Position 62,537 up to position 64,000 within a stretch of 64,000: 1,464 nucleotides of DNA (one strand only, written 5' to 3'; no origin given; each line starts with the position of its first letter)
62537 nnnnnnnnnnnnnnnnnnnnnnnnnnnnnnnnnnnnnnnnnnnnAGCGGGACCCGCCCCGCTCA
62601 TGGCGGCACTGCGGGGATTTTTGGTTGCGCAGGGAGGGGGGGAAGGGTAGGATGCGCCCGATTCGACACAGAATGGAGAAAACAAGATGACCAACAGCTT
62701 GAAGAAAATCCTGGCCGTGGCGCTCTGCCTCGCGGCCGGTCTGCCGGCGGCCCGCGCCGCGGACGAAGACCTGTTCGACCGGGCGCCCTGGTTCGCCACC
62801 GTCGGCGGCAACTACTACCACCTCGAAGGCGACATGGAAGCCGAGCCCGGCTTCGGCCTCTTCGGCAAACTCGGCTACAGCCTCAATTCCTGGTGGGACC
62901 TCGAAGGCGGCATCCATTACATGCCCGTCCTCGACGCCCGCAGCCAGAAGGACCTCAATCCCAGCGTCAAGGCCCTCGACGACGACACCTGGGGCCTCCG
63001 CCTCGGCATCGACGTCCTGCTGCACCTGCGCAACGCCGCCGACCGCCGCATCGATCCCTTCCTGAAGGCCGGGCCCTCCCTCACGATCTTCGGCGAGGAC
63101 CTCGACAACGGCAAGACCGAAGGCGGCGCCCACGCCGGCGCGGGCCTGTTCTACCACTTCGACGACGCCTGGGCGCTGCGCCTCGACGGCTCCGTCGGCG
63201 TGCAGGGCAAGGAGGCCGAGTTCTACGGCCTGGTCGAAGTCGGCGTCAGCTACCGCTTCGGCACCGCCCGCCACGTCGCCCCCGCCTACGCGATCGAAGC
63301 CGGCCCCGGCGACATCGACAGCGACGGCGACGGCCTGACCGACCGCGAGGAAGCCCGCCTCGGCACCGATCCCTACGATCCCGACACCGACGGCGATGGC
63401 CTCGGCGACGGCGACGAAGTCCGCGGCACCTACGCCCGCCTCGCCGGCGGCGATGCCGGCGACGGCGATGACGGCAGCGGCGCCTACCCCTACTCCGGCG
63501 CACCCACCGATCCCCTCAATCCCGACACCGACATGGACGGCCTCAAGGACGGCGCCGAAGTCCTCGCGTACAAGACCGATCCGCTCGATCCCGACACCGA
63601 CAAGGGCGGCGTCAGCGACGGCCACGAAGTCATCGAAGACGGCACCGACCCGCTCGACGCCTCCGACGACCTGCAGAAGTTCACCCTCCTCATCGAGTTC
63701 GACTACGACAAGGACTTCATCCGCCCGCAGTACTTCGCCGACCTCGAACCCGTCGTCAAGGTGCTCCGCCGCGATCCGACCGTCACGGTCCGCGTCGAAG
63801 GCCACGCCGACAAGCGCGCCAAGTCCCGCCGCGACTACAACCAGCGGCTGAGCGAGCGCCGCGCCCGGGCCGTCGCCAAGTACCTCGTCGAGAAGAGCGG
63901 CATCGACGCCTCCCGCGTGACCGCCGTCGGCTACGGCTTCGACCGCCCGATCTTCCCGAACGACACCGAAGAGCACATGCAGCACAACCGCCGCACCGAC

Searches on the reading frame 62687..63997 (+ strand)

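Call 64: search_protein_families(library=pfam, proteins=[window:62687-63997:+])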
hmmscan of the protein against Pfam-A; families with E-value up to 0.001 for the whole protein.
window:62687-63997:+ (437 aa): 3 families
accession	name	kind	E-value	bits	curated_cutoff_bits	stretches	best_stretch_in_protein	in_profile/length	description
PF00691.25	OmpA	-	6.8e-20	71.7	27.2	1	338-435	2-98/98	OmpA family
PF18884.5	TSP3_bac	-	1.7e-17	63.4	25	2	211-232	1-22/22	Bacterial TSP3 repeat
PF13505.12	OMP_b-brl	-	8e-13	49.4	28.7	1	12-191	2-175/175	Outer membrane protein beta-barrel domain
